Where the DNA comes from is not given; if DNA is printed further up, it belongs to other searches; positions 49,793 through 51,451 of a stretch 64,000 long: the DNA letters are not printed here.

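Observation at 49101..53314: Free-standing condensation-domain protein + fatty-acid-type adenylating ligase + dedicated carrier protein: a minimal non-modular acyl-transfer pathway of unknown product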

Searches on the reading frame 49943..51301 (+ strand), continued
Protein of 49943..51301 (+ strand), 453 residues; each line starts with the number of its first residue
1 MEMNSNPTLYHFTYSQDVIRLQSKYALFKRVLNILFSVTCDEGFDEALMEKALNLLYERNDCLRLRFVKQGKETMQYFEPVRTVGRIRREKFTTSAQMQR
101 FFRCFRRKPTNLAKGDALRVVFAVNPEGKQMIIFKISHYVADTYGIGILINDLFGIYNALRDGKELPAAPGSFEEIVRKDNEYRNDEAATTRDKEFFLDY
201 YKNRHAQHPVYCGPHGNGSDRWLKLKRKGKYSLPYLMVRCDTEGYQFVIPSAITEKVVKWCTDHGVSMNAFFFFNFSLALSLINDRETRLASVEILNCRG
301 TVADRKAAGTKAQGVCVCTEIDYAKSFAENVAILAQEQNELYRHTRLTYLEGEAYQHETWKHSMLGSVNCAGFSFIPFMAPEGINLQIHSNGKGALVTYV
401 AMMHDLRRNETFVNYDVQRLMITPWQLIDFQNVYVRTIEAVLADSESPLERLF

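Call 40: find_encoding_contigs(protein=P0122, flank=7000, max_places=1)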
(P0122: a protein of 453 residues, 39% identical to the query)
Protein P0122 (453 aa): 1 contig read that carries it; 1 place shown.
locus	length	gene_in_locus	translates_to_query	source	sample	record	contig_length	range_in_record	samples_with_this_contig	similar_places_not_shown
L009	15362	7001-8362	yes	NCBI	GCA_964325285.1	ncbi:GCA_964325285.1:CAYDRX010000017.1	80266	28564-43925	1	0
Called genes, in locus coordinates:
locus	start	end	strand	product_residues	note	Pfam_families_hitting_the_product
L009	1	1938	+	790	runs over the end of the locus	PF03477:ATP-cone, PF13597:NRDD, PF00462:Glutaredoxin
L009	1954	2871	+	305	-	PF00070:Pyr_redox (faint), PF00890:FAD_binding_2 (weak), PF01266:DAO (faint), PF03486:HI0933_like (faint), PF07992:Pyr_redox_2, PF12831:FAD_oxidored (weak), PF13738:Pyr_redox_3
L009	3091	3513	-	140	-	PF09424:YqeY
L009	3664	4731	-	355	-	PF01073:3Beta_HSD, PF01370:Epimerase, PF02719:Polysacc_synt_2, PF04321:RmlD_sub_bind, PF05368:NmrA (weak), PF07993:NAD_binding_4, PF13460:NAD_binding_10, PF16363:GDP_Man_Dehyd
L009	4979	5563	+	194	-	PF00440:TetR_N (weak), PF14278:TetR_C_8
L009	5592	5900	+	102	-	PF06961:DUF1294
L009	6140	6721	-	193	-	PF01381:HTH_3, PF12844:HTH_19 (weak), PF13443:HTH_26 (weak), PF13560:HTH_31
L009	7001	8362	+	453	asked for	PF00668:Condensation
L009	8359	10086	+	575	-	PF00501:AMP-binding, PF23562:AMP-binding_C_3 (weak)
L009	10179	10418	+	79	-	PF00550:PP-binding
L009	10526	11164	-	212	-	PF03729:DUF308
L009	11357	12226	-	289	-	PF09924:LPG_synthase_C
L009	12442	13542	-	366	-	-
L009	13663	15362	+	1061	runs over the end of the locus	PF21445:ADDB_N, PF12705:PDDEXK_1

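Call 41: find_encoding_contigs(protein=P0133, flank=7000, max_places=1)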
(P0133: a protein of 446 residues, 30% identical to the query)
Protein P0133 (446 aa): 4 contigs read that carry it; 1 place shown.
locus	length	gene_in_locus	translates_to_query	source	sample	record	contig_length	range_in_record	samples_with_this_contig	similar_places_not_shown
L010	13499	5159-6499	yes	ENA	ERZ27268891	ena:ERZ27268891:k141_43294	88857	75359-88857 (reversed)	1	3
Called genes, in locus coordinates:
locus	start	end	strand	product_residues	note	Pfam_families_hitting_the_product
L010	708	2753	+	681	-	PF00009:GTP_EFTU, PF01926:MMR_HSR1 (weak), PF22042:EF-G_D2, PF14492:EFG_III, PF03764:EFG_IV, PF00679:EFG_C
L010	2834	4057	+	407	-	PF01235:Na_Ala_symp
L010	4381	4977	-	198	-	PF01381:HTH_3, PF12844:HTH_19 (faint), PF13560:HTH_31 (weak)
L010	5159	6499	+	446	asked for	PF00668:Condensation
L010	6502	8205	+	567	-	PF00501:AMP-binding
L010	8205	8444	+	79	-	PF00550:PP-binding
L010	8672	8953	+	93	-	-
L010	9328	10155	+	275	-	PF00497:SBP_bac_3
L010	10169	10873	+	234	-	PF00528:BPD_transp_1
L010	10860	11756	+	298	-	PF02463:SMC_N (faint), PF00005:ABC_tran, PF13304:AAA_21 (weak)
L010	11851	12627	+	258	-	PF02535:Zip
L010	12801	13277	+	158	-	PF13302:Acetyltransf_3 (weak), PF00583:Acetyltransf_1, PF13673:Acetyltransf_10, PF13508:Acetyltransf_7, PF08445:FR47 (weak)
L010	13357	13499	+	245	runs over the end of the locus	PF09335:VTT_dom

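Call 74: find_encoding_contigs(protein=P0101, flank=5000, max_places=1)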
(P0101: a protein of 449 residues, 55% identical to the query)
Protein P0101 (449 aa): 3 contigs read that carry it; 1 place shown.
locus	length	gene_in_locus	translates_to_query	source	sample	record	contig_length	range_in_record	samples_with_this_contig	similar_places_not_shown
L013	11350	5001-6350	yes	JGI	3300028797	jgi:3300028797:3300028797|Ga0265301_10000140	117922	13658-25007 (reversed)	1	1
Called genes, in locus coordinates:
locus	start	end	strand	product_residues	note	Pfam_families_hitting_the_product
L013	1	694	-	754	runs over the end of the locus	PF13191:AAA_16 (faint), PF13555:AAA_29 (faint), PF13304:AAA_21 (faint), PF00005:ABC_tran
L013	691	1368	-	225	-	PF14014:DUF4230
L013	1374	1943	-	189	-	PF14014:DUF4230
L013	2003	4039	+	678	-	PF02683:DsbD_TM, PF13098:Thioredoxin_2, PF13899:Thioredoxin_7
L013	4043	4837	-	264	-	PF04397:LytTR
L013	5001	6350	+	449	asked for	PF00668:Condensation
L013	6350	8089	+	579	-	PF00501:AMP-binding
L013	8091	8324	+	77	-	PF00550:PP-binding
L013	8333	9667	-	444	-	PF00933:Glyco_hydro_3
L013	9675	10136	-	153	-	PF09424:YqeY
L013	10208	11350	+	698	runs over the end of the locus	PF19310:TOP_N (faint), PF01432:Peptidase_M3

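Call 75: find_encoding_contigs(protein=P0093, flank=5000, max_places=1)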
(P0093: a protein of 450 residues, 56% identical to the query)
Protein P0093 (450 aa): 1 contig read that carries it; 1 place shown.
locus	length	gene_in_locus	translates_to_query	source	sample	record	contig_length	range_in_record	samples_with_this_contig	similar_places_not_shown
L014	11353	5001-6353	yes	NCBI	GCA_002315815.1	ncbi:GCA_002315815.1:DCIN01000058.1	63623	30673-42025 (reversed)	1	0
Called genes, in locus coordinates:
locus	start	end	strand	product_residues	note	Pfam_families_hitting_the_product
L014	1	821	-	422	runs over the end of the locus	PF12704:MacB_PCD, PF02687:FtsX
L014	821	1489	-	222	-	PF00005:ABC_tran, PF02463:SMC_N (weak), PF13304:AAA_21 (faint)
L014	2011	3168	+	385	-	PF23914:TPR_CcmH_CycH (faint), PF07719:TPR_2 (faint), PF13181:TPR_8 (faint), PF12895:ANAPC3 (weak), PF25060:ARM_TT21_2nd (weak), PF13414:TPR_11 (weak), PF14559:TPR_19 (weak), PF21033:RMD1-3 (weak), +5 more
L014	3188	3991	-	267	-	PF04397:LytTR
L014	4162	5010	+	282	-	PF21033:RMD1-3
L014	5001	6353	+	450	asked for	PF00668:Condensation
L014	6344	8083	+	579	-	PF00501:AMP-binding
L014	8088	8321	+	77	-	PF00550:PP-binding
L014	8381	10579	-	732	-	PF17132:Glyco_hydro_106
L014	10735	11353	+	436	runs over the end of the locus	PF05448:AXE1, PF00326:Peptidase_S9 (weak)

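Call 76: find_encoding_contigs(protein=P0068, flank=5000, max_places=1)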
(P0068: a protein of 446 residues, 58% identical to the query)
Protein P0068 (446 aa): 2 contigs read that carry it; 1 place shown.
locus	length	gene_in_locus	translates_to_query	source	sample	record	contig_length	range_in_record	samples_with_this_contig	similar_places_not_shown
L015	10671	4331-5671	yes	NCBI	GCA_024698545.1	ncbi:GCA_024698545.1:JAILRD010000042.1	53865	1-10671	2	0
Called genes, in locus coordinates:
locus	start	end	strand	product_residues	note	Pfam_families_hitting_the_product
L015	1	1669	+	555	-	PF01432:Peptidase_M3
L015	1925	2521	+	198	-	-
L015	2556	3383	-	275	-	PF04397:LytTR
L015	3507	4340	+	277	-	PF21033:RMD1-3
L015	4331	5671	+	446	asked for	PF00668:Condensation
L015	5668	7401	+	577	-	PF00501:AMP-binding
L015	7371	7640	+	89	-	PF00550:PP-binding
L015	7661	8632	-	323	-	PF04616:Glyco_hydro_43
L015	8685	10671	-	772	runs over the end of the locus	PF15979:Glyco_hydro_115, PF17829:GH115_C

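Call 80: find_encoding_contigs(protein=P0129, flank=4000, max_places=2)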
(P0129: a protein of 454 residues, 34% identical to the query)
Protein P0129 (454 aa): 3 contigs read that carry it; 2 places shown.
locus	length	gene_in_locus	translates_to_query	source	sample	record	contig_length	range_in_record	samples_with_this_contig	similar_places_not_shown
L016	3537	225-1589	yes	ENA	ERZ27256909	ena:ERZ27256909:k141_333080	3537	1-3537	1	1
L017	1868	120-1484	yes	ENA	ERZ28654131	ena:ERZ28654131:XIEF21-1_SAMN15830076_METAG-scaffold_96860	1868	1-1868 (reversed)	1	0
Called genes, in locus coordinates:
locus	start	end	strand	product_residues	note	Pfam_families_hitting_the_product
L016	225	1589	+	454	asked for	PF00668:Condensation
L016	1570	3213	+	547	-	PF00501:AMP-binding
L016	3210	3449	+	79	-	PF00550:PP-binding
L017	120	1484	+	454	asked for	PF00668:Condensation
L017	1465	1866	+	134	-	?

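Call 82: search_solved_structures(query=A3, max_evalue=0.00001, show_alignments=1)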
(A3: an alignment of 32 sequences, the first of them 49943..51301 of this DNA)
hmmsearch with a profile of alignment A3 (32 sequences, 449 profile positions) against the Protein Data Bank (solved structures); distinct sequences matched with E-value up to 0.00001: 25.
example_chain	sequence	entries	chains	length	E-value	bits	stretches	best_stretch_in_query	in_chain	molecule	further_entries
12kh_A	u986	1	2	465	3.4e-31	111.4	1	25-448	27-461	Condensation Domain Protein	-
9lcq_A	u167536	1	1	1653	1.2e-17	66.8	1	40-171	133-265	PvdL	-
9up2_A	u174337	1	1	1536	1.8e-17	66.1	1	40-171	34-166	PvdL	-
9lcp_A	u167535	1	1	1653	2.2e-17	65.9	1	40-171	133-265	PvdL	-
9lco_A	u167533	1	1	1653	2.2e-17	65.9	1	40-171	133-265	PvdL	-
6n8e_A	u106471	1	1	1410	5.6e-13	51.4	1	27-199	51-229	holo-ObiF1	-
6ta8_A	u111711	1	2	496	4.9e-10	41.7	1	36-195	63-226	Tyrocidine synthase 2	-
8f7h_A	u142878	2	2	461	5.4e-10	41.5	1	37-196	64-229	Surfactin synthetase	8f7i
9rde_A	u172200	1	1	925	1.6e-09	40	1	34-184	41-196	Bacitracin synthase 3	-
7c1k_A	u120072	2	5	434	7e-09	37.9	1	4-195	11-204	Non-ribosomal peptide synthetase modules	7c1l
7c1h_A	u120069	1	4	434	1.3e-08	36.9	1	4-195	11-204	Non-ribosomal peptide synthetase modules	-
5isw_A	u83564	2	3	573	1.5e-08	36.8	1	37-214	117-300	Gramicidin S synthase 1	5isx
8f7f_A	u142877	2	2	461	3.8e-08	35.4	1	37-196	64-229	Surfactin synthetase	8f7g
8qnf_A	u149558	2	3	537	1.1e-07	34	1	41-165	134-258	Condensation domain TomBC from the Tomaymycin non-ribosomal peptide synthetase | Tomaymycin non-ribosomal peptide synthetase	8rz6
9bfd_B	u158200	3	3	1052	1.2e-07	33.8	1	32-196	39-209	Tyrocidine synthase 2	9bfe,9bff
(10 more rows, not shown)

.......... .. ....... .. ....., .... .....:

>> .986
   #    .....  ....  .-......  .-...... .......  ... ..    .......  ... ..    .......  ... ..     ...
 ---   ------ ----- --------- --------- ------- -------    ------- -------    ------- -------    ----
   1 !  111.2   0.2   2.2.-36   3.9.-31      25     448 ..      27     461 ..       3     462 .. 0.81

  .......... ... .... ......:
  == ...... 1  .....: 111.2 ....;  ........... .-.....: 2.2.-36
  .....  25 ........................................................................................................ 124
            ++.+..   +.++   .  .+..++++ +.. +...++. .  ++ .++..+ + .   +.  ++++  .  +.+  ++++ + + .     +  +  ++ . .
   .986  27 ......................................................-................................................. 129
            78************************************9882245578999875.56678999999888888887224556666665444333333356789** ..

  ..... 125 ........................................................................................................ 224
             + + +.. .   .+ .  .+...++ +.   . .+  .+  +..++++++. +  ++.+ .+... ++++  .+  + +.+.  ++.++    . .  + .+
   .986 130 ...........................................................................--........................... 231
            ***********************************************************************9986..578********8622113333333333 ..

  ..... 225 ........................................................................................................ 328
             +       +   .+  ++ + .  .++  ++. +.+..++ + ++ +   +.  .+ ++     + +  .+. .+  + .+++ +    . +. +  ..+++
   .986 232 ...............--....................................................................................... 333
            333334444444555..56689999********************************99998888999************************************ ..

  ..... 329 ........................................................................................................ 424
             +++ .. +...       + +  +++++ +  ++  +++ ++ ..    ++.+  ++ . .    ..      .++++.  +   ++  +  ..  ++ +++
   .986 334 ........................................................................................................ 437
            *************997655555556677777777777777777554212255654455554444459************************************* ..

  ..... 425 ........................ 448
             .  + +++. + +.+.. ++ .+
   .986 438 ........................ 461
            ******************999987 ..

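Call 89: predict_structure(alignment_id=A3)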
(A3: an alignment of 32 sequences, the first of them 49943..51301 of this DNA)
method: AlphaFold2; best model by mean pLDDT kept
length: 453 residues; sequences in the alignment: 32
mean_pLDDT: 89.7   pTM: 0.88
mean pLDDT of the five models: 89.7, 88.2, 88.0, 87.7, 86.9
residues with pLDDT >= 90: 292; 70-90: 138; 50-70: 19; < 50: 4
segments of 3 or more residues with pLDDT < 50: 1-4
pLDDT, mean of each block of 10 residues (from residue 1): 66 86 66 91 97 97 95 93 95 96 90 94 97 95 92 97 94 91 84 91 92 92 91 76 87 95 95 97 96 80 81 88 98 92 73 86 80 89 90 83 89 90 93 97 98 96
secondary structure, 60 per line:
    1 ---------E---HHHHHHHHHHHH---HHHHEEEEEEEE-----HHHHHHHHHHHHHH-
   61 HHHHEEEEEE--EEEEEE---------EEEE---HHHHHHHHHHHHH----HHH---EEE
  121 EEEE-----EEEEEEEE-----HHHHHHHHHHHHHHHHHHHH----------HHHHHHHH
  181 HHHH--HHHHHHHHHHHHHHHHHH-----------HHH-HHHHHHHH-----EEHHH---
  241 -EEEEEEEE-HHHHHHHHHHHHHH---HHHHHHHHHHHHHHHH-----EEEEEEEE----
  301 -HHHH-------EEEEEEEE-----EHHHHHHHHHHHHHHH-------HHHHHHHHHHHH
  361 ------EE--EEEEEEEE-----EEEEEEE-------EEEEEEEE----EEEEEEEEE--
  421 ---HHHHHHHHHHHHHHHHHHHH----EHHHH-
elements in order: H14-25 H29-32 E33-40 H46-59 H61-64 E65-70 E73-78 E88-91 H95-107 E118-124 E130-137 H143-162 H173-184 H187-204 H220-227 E242-249 H251-264 H268-283 E289-296 H302-305 E313-320 H327-341 H349-360 E371-378 E384-390 E398-405 E410-418 H424-443 H449-452

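Call 91: fold_search(model_id=the predicted structure, library=pdb)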
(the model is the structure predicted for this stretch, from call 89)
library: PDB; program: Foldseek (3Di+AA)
matches with E <= 10: 636; with E <= 0.001: 271
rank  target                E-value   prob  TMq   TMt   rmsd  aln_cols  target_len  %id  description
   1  6p1j_A                2.1e-28  1.00  0.76  0.38   4.3       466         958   14  The structure of condensation and adenylation domains of teixobactin-producing nonribosomal peptide synthetase Txo2 se (released 2019-05-29)
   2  6mfw                  1.0e-27  1.00  0.75  0.31   4.6       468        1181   13  Crystal structure of a 4-domain construct of LgrA in the substrate donation state (released 2019-11-20)
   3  6mg0_B                2.3e-27  1.00  0.76  0.22   4.4       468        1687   13  Crystal structure of a 5-domain construct of LgrA in the thiolation state (released 2019-11-20)
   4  6mfx                  4.8e-27  1.00  0.75  0.31   4.8       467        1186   13  Crystal structure of a 4-domain construct of a mutant of LgrA in the substrate donation state (released 2019-11-20)
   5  8f7h                  5.3e-27  1.00  0.73  0.77   4.7       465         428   12  The condensation domain of surfactin A synthetase C variant 18b in space group P212121 (released 2023-11-22)
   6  9meh                  1.1e-26  1.00  0.75  0.21   4.7       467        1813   14  Crystal structure of the dimodular LgrA after protein ligation (released 2025-03-05)
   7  6n8e                  1.4e-26  1.00  0.78  0.29   4.0       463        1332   16  Crystal structure of holo-ObiF1, a five domain nonribosomal peptide synthetase from Burkholderia diffusa (released 2019-07-24)
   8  8f7f                  1.6e-26  1.00  0.73  0.77   4.6       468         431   12  The condensation domain of surfactin A synthetase C in space group P43212 (released 2023-11-22)
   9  6p1j_B                1.6e-26  1.00  0.76  0.38   4.3       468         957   14  The structure of condensation and adenylation domains of teixobactin-producing nonribosomal peptide synthetase Txo2 se (released 2019-05-29)
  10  8z0r_B                2.0e-26  1.00  0.76  0.77   4.9       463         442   14  Cryo-EM structure of tetramer HtmB2-CT (released 2025-03-19)
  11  5dua_A                2.1e-26  1.00  0.80  0.81   3.7       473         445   17  First condensation domain of the calcium-dependent antibiotic synthetase in complex with substrate analogue 3a (released 2016-03-30)
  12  9be3_A                2.3e-26  1.00  0.73  0.21   5.0       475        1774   14  The pre-condensation state of the dimodular NRPS protein LgrA (released 2024-11-20)
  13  9bfd_B                2.6e-26  1.00  0.69  0.33   5.6       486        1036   13  Tyrocidine synthetase modules 1 and 2 crosslinked in the condensation state, complex A (released 2024-10-09)
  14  4jn5_A                4.8e-26  1.00  0.77  0.80   4.1       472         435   15  Crystal structures of the first condensation domain of the CDA synthetase (released 2013-06-19)
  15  6mg0_A                5.3e-26  1.00  0.77  0.22   4.1       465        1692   14  Crystal structure of a 5-domain construct of LgrA in the thiolation state (released 2019-11-20)
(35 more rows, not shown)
